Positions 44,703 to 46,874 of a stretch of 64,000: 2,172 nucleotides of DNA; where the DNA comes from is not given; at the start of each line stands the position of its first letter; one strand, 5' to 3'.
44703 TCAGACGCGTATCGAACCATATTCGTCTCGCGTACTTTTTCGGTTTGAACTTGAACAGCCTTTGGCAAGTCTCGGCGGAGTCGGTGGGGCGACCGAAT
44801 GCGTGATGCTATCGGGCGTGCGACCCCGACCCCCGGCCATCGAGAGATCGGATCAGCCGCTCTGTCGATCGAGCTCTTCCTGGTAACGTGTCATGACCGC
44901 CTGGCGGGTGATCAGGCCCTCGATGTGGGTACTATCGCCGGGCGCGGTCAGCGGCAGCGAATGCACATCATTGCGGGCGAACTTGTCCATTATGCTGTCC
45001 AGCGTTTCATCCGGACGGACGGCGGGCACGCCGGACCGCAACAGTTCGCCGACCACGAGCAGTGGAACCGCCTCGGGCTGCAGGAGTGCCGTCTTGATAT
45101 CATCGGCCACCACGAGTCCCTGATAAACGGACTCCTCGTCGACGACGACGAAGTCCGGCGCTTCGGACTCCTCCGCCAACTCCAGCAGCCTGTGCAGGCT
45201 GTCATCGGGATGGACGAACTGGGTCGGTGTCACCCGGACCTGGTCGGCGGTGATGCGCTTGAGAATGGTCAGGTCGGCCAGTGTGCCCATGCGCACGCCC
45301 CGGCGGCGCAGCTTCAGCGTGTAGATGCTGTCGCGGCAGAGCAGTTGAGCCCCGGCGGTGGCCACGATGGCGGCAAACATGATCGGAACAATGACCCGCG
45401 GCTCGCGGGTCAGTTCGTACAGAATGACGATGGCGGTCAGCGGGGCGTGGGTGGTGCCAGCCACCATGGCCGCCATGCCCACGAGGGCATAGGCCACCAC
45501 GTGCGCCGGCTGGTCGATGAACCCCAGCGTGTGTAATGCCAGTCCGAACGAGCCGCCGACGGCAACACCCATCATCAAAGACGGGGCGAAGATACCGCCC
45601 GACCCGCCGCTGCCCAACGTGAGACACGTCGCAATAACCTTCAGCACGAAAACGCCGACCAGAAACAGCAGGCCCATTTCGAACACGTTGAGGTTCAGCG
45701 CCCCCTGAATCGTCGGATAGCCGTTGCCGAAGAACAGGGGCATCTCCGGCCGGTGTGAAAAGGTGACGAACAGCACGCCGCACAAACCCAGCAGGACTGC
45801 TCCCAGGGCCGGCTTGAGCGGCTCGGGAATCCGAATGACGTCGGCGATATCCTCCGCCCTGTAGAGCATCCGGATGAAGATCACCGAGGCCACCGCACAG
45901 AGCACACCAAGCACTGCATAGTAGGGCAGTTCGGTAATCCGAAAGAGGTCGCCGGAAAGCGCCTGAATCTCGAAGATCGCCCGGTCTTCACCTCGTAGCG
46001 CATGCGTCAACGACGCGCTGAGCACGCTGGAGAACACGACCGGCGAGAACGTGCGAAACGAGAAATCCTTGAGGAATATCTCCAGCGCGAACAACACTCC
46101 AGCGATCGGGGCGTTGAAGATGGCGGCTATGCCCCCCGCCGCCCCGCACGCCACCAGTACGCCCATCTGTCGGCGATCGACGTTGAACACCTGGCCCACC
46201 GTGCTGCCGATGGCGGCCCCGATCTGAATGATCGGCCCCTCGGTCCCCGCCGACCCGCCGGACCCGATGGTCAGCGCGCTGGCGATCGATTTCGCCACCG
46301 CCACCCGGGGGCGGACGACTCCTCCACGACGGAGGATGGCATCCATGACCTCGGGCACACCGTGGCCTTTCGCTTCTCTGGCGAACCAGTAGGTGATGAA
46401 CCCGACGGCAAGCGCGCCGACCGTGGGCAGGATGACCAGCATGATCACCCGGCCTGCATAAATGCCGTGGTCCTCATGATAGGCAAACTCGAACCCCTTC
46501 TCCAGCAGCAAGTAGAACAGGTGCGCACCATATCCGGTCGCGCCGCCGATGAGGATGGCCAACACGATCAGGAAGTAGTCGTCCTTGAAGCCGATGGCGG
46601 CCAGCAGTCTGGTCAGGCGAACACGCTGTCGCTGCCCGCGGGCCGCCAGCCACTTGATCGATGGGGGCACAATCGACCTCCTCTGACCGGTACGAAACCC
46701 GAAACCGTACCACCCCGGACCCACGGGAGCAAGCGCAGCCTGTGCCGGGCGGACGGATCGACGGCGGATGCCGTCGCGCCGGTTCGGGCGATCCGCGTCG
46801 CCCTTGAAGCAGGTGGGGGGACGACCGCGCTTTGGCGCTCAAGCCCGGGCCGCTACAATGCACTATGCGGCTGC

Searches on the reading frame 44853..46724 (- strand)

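Call 72: search_protein_families(library=ncbifam, proteins=[window:44853-46724:-], max_evalue=1e-8)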
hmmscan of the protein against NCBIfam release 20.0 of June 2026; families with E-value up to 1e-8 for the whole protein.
window:44853-46724:- (623 aa): 3 families
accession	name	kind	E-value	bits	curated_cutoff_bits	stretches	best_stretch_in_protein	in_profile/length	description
NF002505.0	PRK01862.1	equivalog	6.2e-90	302.5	482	1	93-616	69-572/577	ClcB-like voltage-gated chloride channel protein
NF003640.0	PRK05277.1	equivalog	3.6e-65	220.5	350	1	48-474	29-449/471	H(+)/Cl(-) exchange transporter ClcA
NF002437.0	PRK01610.1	equivalog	5.7e-47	160.7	425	1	97-469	65-422/429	voltage-gated ClC-type chloride channel ClcB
